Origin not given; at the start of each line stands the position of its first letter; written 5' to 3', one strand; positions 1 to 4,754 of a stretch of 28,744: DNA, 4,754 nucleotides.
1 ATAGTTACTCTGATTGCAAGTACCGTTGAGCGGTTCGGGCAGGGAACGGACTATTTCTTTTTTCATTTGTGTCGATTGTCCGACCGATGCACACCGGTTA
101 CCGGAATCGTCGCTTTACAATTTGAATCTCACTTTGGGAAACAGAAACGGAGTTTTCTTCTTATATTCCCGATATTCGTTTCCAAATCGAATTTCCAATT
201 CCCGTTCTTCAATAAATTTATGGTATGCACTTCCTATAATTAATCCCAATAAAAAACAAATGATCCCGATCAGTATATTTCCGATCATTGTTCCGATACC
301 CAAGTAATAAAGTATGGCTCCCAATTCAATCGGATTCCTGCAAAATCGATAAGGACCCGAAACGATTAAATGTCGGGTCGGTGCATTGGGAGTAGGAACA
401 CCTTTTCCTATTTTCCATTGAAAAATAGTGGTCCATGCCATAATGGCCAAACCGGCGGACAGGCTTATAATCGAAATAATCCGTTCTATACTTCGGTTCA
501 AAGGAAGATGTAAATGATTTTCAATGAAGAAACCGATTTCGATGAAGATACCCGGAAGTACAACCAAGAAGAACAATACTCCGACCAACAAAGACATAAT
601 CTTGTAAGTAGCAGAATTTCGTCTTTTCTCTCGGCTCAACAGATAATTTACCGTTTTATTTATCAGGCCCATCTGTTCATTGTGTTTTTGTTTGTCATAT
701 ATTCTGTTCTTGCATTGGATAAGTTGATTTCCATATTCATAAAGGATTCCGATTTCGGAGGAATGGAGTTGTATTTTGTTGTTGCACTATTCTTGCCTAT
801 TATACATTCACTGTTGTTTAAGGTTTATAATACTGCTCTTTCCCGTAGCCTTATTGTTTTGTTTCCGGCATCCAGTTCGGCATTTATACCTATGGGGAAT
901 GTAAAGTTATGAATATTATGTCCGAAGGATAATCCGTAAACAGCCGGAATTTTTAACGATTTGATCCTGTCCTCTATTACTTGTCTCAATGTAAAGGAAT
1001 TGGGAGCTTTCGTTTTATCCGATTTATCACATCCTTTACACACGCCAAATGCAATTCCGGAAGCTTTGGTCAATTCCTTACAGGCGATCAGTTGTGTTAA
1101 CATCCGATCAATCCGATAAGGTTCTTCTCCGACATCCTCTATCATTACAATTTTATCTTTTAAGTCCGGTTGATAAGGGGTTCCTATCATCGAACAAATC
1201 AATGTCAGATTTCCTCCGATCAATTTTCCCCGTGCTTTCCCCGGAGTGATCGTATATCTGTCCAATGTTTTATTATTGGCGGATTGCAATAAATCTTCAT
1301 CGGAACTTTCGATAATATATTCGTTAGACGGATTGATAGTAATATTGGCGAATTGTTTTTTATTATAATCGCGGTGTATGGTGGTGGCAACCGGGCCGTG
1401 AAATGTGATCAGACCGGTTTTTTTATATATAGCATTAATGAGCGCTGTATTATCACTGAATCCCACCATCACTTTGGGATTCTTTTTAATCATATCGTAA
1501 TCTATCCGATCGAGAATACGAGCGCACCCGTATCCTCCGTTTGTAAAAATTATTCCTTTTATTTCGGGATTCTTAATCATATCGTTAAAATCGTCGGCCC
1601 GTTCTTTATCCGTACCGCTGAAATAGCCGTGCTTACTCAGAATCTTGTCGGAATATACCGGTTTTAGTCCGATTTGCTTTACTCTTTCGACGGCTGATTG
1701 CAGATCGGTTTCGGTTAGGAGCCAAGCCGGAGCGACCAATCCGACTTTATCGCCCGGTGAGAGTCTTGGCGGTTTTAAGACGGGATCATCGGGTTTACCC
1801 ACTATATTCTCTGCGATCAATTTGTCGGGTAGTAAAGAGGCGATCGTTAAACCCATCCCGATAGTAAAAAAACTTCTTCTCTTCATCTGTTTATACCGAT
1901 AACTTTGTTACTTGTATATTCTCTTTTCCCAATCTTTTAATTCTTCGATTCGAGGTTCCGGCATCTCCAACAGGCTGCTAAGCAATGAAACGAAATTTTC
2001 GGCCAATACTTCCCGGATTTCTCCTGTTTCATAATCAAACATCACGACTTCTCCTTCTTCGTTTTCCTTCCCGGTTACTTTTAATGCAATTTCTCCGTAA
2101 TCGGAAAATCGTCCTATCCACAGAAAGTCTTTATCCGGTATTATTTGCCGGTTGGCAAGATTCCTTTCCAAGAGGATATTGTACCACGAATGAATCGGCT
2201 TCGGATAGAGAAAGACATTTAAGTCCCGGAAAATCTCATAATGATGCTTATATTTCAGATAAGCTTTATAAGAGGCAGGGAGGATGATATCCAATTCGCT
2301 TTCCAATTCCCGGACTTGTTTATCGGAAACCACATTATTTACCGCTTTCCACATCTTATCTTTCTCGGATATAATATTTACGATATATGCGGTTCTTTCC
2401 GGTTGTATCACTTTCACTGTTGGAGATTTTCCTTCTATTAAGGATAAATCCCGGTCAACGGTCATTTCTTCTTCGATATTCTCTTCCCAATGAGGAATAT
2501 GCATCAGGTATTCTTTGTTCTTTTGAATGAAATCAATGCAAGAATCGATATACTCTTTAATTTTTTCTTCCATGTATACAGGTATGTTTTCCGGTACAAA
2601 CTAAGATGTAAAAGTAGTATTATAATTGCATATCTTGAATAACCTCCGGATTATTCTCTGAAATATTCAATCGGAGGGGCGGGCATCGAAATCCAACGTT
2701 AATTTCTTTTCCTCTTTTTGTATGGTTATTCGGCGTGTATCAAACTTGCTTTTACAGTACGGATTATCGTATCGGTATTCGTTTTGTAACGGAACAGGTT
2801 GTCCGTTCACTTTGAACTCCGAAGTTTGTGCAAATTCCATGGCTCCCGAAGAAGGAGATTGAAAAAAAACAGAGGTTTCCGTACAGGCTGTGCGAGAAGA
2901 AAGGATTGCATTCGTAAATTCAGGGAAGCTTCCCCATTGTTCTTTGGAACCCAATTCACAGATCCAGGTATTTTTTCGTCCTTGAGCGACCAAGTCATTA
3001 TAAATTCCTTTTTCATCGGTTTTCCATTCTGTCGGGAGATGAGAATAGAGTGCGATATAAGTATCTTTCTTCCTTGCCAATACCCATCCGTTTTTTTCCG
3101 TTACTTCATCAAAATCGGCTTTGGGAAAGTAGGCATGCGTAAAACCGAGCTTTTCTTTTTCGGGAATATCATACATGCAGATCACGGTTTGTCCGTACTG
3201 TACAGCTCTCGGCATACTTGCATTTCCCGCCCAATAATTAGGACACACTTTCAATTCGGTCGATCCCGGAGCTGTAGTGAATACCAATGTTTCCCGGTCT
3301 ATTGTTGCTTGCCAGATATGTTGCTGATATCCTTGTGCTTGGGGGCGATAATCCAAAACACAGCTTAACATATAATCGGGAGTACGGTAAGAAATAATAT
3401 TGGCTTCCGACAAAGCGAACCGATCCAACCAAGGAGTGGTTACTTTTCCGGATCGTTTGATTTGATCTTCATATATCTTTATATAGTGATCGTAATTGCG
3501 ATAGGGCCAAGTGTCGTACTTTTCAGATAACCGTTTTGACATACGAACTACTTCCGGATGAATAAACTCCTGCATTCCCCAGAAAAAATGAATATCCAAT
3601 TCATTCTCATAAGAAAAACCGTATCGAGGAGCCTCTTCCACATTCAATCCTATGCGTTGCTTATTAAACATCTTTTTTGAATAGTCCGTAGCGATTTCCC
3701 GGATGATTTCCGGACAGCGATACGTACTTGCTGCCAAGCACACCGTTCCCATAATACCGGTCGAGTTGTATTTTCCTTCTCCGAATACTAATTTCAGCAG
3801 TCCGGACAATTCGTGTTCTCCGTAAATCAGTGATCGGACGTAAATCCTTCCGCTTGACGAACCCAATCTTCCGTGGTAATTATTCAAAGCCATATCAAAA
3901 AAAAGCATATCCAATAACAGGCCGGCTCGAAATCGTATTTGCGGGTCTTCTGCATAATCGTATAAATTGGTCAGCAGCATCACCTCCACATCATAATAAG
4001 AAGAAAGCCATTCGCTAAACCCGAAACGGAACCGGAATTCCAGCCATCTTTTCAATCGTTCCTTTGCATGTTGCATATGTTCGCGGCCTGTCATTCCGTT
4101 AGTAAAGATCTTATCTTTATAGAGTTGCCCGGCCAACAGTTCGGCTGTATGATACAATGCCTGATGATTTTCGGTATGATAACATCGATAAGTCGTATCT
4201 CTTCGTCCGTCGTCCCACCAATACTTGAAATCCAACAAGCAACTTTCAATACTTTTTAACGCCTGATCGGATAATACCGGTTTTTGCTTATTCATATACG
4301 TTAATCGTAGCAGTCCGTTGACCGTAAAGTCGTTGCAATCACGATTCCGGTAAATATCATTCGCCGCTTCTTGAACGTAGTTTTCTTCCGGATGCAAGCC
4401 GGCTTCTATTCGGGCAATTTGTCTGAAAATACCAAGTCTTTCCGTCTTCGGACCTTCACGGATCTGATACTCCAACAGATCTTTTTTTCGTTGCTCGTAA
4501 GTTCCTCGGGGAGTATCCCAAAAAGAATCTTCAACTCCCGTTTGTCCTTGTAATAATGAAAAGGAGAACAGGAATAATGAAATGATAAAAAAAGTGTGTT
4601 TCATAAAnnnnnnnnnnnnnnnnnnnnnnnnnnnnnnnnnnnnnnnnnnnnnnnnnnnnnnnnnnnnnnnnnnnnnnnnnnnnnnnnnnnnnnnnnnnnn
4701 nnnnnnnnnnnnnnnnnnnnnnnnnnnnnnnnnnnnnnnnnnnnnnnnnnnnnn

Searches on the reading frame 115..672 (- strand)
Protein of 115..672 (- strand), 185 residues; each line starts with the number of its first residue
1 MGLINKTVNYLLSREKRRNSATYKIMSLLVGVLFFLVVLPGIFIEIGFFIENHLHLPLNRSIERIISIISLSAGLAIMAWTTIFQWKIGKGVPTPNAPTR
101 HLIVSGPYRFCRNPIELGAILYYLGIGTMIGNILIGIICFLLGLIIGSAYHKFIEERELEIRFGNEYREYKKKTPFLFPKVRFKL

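Call 4: search_protein_families(library=pfam, proteins=[window:115-672:-])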
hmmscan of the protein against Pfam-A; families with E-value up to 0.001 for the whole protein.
window:115-672:- (185 aa): 1 family
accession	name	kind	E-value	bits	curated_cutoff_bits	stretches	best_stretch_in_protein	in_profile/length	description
PF04191.18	PEMT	-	2.7e-08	34.6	25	1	97-165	40-104/105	Phospholipid methyltransferase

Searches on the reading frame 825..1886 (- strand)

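Call 4: search_protein_families(library=pfam, proteins=[window:825-1886:-])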
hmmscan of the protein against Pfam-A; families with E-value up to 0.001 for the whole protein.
window:825-1886:- (353 aa): 2 families
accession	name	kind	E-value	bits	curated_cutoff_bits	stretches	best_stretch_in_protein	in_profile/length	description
PF02016.21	Peptidase_S66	-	8.5e-40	136.1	25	1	48-164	1-121/121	LD-carboxypeptidase N-terminal domain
PF17676.7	Peptidase_S66C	-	1.5e-37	129.3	23.7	1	219-338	1-120/120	LD-carboxypeptidase C-terminal domain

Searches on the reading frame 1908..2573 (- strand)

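Call 4: search_protein_families(library=pfam, proteins=[window:1908-2573:-])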
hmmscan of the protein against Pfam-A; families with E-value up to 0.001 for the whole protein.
window:1908-2573:- (221 aa): 3 families
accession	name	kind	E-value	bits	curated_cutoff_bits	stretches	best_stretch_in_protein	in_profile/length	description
PF09346.15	SMI1_KNR4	-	1.2e-09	39.3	25.4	1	82-199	2-124/125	SMI1 / KNR4 family (SUKH-1)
PF14568.11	SUKH_6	-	1.4e-08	35.7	27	1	84-196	1-117/119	SMI1-KNR4 cell-wall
PF14567.11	SUKH_5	-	5.6e-07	29.9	27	1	64-200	4-139/142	SMI1-KNR4 cell-wall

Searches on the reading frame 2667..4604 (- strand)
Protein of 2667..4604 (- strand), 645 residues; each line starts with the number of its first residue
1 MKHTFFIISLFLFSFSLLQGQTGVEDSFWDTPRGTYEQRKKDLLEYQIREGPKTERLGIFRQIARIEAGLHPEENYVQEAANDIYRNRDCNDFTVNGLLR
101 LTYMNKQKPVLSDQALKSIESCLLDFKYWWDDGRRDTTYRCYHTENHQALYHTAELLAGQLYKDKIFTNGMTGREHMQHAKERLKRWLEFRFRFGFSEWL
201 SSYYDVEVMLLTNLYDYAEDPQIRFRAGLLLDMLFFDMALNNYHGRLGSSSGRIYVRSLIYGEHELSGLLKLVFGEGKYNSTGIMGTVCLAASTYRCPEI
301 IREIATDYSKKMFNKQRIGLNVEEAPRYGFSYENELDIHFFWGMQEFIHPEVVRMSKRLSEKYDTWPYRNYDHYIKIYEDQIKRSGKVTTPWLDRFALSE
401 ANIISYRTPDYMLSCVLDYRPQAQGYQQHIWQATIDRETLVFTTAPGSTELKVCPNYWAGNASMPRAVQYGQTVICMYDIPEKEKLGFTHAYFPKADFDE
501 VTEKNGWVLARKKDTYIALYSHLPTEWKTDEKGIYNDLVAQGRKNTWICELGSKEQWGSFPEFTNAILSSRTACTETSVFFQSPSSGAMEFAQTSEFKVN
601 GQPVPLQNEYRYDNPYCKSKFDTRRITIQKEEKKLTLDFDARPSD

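Call 3: search_protein_families(library=pfam, proteins=[window:2667-4604:-])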
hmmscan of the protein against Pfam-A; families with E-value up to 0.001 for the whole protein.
window:2667-4604:- (645 aa): 0 families

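Call 33: search_protein_families(library=pfam, proteins=[window:2667-4604:-], max_evalue=0.01)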
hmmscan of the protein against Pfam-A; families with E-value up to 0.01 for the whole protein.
window:2667-4604:- (645 aa): 0 families

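Call 34: search_protein_families(library=ncbifam, proteins=[window:2667-4604:-], max_evalue=0.001)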
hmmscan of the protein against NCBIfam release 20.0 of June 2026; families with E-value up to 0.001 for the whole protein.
window:2667-4604:- (645 aa): 0 families

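Call 36: search_solved_structures(query=window:2667-4604:-, max_evalue=1)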
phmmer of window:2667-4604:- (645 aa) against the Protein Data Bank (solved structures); distinct sequences matched with E-value up to 1: 0.

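Call 75: search_protein_representatives(protein=window:2667-4604:-)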
Query: 645 residues. Proteins with E-value up to 0.001 (for the whole library): 2320; up to 1e-10: 1500; up to 1e-30: 725. The best 150 are listed.
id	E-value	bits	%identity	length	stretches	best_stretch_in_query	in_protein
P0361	2.9e-213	726.2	52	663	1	20-638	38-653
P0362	3.0e-206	703.0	48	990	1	16-641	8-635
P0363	3.8e-154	530.9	46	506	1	134-632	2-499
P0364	2.4e-130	452.3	40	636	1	35-640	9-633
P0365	6.1e-126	437.7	37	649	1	57-640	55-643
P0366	4.0e-124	431.7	40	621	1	41-621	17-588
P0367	1.2e-122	426.8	37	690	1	29-641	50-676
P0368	1.4e-120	420.0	38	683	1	32-641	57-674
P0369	2.9e-117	409.0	36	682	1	21-641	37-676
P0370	3.1e-117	408.9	39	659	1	78-641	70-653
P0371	3.7e-114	398.8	36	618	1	39-620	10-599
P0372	1.3e-113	397.0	37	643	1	57-641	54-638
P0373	3.2e-113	395.7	37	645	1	80-639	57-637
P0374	2.2e-112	392.9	37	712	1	58-640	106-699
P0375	2.4e-111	389.5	40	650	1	73-625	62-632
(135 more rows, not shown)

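Call 86: predict_structure(alignment_id=A3)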
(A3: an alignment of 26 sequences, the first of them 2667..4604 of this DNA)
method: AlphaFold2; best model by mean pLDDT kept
length: 645 residues; sequences in the alignment: 26
mean_pLDDT: 91.1   pTM: 0.91
mean pLDDT of the five models: 91.1, 91.1, 91.0, 90.2, 88.8
residues with pLDDT >= 90: 515; 70-90: 87; 50-70: 16; < 50: 27
segments of 3 or more residues with pLDDT < 50: 1-5, 11-32
pLDDT, mean of each block of 10 residues (from residue 1): 48 42 38 76 94 86 96 94 86 96 96 97 94 79 93 98 97 98 96 94 94 98 98 98 92 89 80 90 91 97 92 95 94 93 93 93 75 94 93 90 97 96 93 93 95 90 97 98 95 96 97 98 95 89 98 98 98 96 98 96 94 97 96 96 77
secondary structure, 60 per line:
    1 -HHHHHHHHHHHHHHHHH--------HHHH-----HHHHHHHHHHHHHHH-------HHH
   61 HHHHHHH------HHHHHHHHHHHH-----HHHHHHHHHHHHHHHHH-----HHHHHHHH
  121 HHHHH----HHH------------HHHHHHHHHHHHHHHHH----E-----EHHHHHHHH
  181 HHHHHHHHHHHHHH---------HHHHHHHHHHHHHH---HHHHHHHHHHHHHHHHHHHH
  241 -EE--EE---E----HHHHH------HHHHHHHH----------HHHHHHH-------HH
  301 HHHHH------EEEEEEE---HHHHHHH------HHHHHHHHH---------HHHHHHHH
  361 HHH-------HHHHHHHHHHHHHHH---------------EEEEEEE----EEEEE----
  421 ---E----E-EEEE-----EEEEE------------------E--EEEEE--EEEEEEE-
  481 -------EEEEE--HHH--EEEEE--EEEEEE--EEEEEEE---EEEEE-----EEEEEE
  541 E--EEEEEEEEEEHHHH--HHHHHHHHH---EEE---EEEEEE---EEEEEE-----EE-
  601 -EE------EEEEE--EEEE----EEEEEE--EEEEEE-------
elements in order: H2-18 H27-30 H36-50 H58-67 H74-85 H91-107 H113-125 H145-161 H173-194 H204-217 H221-240 H256-260 H267-274 H285-291 H299-305 E312-318 H322-328 H335-343 H353-363 H371-385 E401-407 E412-416 E431-434 E440-444 E466-470 E473-479 E488-492 E500-504 E507-512 E515-521 E525-529 E535-541 E544-553 H554-557 H560-568 E572-574 E578-583 E587-592 E610-614 E617-620 E625-630 E633-638

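Call 88: fold_search(model_id=the predicted structure, library=pdb)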
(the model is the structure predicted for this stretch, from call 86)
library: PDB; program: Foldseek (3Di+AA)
matches with E <= 10: 702; with E <= 0.001: 7
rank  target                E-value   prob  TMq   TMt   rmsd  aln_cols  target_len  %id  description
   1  6hzn_A                7.6e-05  1.00  0.37  0.33  11.0       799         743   10  Crystal structure of human dermatan sulfate epimerase 1 (released 2020-01-22)
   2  9o3q                  1.0e-04  0.95  0.19  0.20  20.5       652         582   10  Apo-structure of a chondroitinase (released 2025-06-11)
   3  3a0o_B                1.3e-04  0.92  0.21  0.19  20.1       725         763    9  Crystal structure of alginate lyase from Agrobacterium tumefaciens C58 (released 2010-03-31)
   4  3a0o_A                4.3e-04  0.87  0.21  0.19  19.0       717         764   10  Crystal structure of alginate lyase from Agrobacterium tumefaciens C58 (released 2010-03-31)
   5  1n7r_A                5.2e-04  0.91  0.28  0.26  16.8       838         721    9  Streptococcus pneumoniae Hyaluronate Lyase W291A/W292A/F343V Mutant complex with hexasaccharide hyaluronan (released 2002-12-31)
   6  8khw                  7.3e-04  0.82  0.20  0.21  20.5       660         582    9  The crystal structure of glycosaminoglycan lyase GAGase VII (released 2024-09-04)
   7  8r6z_A                8.9e-04  0.99  0.33  0.34  16.2       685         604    9  Polysaccharide lyase BtPL33HA (BT4410) Apo form 2 (released 2024-12-04)
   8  6jpn_A                1.6e-03  0.47  0.18  0.16  21.1       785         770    8  Crystal structure of the catalytic domain of a multi-domain alginate lyase Dp0100 from thermophilic bacterium Defluvii (released 2019-10-30)
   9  1f1s                  2.1e-03  0.69  0.22  0.19  21.0       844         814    8  CRYSTAL STRUCTURE OF STREPTOCOCCUS AGALACTIAE HYALURONATE LYASE AT 2.1 ANGSTROM RESOLUTION. (released 2002-01-16)
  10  6jp4_A                2.3e-03  0.44  0.19  0.17  21.5       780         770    9  Crystal structure of the catalytic domain of a multi-domain alginate lyase Dp0100 from thermophilic bacterium Defluvii (released 2019-10-30)
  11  8fnx                  2.4e-03  0.85  0.30  0.27  17.7       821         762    9  Crystal structure of Hyaluronate lyase B from Cutibacterium acnes (released 2023-12-13)
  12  1rwa                  4.5e-03  0.77  0.26  0.23  19.8       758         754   10  Crystal structure of Arthrobacter aurescens chondroitin AC lyase (released 2004-04-13)
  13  8k7x                  5.8e-03  0.15  0.12  0.11  24.2       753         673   10  Crystal structure of GH146 beta-L-arabinofuranosidase Bll3HypBA1 (amino acids 380-1223) in complex with Tris (released 2024-02-21)
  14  6ex6_A                2.7e-02  0.16  0.16  0.16  23.7       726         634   10  The GH127, Beta-arabinofuranosidase, BT3674 (released 2018-11-21)
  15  6ex6_B                6.1e-02  0.13  0.17  0.17  23.6       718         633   10  The GH127, Beta-arabinofuranosidase, BT3674 (released 2018-11-21)
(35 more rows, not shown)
